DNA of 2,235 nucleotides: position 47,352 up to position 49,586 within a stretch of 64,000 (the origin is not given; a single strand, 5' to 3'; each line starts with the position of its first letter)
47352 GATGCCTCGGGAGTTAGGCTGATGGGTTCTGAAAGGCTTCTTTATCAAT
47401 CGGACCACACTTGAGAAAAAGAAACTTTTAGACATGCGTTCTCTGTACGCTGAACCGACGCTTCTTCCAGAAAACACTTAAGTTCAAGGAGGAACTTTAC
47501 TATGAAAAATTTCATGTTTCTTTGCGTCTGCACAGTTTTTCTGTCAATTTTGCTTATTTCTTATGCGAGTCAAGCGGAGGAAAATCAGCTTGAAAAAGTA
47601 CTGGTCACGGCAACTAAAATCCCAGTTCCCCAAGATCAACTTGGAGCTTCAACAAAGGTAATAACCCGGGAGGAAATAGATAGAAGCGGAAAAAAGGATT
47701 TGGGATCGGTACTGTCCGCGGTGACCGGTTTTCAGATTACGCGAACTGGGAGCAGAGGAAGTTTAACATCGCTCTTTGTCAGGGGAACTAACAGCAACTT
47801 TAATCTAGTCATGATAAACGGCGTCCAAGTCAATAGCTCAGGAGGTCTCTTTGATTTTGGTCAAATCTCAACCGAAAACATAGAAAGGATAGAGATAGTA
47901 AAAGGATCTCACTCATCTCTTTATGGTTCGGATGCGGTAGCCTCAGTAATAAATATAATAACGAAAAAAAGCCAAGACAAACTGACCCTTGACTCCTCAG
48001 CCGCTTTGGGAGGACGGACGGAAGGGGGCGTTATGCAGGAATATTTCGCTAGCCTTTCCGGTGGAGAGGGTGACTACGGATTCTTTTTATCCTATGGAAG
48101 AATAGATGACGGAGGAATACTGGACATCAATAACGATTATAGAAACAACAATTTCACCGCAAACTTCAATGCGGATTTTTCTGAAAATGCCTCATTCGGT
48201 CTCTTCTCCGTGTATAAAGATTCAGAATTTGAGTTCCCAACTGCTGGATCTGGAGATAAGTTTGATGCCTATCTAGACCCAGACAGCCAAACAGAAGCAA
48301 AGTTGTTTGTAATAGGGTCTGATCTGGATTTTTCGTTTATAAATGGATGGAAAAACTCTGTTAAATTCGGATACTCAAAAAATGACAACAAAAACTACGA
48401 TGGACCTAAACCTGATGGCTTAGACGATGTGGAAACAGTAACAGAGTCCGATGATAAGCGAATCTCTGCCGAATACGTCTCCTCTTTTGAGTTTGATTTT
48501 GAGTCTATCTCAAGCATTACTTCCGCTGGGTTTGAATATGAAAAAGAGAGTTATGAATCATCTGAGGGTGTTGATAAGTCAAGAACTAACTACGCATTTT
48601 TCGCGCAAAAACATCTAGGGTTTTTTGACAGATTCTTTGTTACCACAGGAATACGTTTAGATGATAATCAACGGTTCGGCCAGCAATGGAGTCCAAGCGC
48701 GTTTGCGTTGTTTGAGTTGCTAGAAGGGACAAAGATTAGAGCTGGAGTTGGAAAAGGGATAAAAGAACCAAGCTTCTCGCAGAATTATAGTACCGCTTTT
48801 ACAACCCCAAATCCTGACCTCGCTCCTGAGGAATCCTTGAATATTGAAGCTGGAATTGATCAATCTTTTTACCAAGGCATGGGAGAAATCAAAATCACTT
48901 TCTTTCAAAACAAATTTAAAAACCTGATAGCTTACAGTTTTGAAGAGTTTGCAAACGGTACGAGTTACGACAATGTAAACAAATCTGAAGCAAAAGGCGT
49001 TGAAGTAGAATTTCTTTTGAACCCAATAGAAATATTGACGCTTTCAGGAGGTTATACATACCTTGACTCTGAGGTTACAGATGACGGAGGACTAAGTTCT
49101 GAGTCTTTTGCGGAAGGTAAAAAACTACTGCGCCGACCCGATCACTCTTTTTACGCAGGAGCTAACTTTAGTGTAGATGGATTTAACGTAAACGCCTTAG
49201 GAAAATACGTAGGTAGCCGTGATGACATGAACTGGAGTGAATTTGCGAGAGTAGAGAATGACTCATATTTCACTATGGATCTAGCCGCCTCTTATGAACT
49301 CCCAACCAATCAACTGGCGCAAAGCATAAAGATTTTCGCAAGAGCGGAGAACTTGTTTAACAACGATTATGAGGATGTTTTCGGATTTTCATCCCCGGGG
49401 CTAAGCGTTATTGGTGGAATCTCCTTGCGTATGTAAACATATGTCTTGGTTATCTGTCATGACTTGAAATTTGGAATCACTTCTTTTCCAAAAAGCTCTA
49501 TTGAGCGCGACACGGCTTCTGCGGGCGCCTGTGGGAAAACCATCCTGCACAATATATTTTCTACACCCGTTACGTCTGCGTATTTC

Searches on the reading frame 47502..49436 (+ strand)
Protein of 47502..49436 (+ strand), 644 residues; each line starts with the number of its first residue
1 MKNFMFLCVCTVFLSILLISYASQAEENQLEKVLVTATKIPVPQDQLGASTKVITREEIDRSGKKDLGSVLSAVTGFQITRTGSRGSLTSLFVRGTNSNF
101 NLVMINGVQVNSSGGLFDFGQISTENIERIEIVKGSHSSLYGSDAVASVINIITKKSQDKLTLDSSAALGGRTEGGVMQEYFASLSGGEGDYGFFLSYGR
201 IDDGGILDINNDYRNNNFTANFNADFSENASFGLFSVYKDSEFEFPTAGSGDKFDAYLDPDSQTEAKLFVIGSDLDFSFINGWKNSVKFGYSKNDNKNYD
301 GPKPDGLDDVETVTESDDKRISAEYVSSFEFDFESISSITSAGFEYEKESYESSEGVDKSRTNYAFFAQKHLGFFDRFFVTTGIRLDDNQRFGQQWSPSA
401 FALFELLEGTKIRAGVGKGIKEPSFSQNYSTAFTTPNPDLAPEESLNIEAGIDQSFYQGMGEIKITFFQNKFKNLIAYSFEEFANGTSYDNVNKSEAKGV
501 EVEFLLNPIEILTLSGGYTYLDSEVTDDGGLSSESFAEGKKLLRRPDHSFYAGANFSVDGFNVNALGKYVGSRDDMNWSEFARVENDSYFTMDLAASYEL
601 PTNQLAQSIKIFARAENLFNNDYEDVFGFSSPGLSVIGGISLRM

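Call 79: search_protein_families(library=pfam, proteins=[window:47502-49436:+], max_evalue=0.00001)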
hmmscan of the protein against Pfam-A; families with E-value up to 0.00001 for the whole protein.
window:47502-49436:+ (644 aa): 2 families
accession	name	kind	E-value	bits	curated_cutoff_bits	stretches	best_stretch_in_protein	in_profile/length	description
PF00593.30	TonB_dep_Rec_b-barrel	-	3e-50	172.8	27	1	201-618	9-436/436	TonB dependent receptor-like, beta-barrel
PF07715.20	Plug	-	4.9e-25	88.6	23.9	1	45-149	3-107/107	TonB-dependent Receptor Plug Domain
